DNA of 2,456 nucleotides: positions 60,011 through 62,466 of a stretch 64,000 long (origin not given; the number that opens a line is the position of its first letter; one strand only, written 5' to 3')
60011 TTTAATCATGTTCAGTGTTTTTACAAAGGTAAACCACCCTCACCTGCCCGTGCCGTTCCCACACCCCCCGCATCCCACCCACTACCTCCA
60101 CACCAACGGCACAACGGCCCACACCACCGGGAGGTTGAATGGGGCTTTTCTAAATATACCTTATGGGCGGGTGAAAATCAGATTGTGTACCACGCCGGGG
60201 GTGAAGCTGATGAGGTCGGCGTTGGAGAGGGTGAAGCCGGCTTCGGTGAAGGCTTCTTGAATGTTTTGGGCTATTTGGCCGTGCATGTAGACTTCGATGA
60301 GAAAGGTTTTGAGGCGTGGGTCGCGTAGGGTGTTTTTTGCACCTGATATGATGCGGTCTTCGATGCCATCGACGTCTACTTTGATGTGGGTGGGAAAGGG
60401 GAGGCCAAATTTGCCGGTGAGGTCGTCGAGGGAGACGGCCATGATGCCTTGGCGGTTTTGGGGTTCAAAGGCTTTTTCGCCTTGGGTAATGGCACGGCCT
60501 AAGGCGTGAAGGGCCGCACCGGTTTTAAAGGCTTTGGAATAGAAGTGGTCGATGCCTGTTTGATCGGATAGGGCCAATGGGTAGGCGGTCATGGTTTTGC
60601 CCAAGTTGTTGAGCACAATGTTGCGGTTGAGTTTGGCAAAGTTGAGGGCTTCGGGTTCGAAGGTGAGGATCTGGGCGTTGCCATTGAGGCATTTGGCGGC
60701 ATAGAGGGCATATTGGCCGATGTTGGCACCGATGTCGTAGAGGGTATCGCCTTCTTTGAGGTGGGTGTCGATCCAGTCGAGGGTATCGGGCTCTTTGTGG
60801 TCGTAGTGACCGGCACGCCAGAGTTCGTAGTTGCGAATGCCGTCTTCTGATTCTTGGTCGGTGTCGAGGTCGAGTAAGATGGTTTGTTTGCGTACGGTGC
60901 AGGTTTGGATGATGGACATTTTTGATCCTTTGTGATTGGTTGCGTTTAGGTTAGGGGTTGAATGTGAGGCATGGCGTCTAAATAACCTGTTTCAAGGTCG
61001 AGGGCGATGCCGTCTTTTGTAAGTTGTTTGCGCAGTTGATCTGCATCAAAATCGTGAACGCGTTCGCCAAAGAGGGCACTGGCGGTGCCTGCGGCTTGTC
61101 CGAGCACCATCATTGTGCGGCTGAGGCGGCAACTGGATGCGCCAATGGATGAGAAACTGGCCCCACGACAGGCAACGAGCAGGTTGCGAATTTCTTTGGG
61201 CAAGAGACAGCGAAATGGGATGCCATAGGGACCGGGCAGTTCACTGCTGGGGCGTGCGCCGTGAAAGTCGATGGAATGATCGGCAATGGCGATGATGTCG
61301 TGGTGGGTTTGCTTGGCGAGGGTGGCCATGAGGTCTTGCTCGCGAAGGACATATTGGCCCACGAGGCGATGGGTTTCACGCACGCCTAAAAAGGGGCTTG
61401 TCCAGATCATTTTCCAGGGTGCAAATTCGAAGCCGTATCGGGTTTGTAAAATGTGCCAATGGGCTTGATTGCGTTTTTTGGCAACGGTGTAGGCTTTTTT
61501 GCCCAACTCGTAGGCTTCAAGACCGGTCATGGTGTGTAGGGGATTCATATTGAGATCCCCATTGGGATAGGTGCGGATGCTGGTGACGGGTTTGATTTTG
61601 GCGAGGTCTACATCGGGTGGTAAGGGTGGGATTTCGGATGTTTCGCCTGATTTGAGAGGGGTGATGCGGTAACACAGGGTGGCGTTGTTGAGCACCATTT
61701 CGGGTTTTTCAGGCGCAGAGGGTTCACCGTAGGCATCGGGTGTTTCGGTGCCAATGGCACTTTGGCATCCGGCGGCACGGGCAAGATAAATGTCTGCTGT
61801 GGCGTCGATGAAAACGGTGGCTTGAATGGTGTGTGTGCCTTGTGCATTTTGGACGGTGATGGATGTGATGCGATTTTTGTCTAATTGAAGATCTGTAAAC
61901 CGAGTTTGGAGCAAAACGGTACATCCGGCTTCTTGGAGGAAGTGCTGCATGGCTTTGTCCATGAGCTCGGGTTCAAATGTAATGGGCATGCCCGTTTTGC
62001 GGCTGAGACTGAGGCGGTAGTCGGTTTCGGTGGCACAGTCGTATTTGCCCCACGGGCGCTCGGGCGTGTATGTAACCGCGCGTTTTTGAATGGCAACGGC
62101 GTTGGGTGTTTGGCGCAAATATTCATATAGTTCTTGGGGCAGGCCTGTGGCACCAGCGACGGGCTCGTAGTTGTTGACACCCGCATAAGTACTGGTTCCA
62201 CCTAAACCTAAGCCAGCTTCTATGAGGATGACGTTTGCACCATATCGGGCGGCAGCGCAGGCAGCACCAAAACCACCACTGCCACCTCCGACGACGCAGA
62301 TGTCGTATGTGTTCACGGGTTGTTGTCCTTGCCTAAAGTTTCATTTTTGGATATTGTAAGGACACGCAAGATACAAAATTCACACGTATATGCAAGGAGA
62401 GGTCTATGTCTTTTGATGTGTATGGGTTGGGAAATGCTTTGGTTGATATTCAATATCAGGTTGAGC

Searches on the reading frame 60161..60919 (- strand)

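Call 9: search_protein_families(library=pfam, proteins=[window:60161-60919:-], max_evalue=0.001)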
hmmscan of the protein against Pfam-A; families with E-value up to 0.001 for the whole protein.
window:60161-60919:- (252 aa): 2 families
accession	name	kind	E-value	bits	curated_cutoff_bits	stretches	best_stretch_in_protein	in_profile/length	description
PF05050.19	Methyltransf_21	-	6.1e-13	49.7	22.7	1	62-229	1-171/173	Methyltransferase FkbM domain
PF05575.17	V_cholerae_RfbT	-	0.00037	20.3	27.9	1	48-131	71-153/286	Vibrio cholerae RfbT protein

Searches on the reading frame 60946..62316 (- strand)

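Call 9: search_protein_families(library=pfam, proteins=[window:60946-62316:-], max_evalue=0.001)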
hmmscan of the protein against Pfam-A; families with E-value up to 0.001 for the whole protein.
window:60946-62316:- (456 aa): 6 families
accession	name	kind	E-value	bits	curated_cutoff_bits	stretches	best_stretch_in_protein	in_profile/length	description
PF12831.13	FAD_oxidored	-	3.8e-76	257.5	27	1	5-432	1-416/416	FAD dependent oxidoreductase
PF07992.20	Pyr_redox_2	-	2.3e-07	31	26.1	1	4-69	1-62/291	Pyridine nucleotide-disulphide oxidoreductase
PF01266.30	DAO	-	3.2e-07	30.6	27.9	1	5-46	1-43/353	FAD dependent oxidoreductase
PF00890.30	FAD_binding_2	-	1.5e-06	28.1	20.4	0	5-46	1-42/414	FAD binding domain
PF13450.12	NAD_binding_8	-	4.9e-05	24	21.9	1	8-49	1-42/68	NAD(P)-binding Rossmann-like domain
PF01494.25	FAD_binding_3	-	0.00033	20.4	22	0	4-167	2-151/349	FAD binding domain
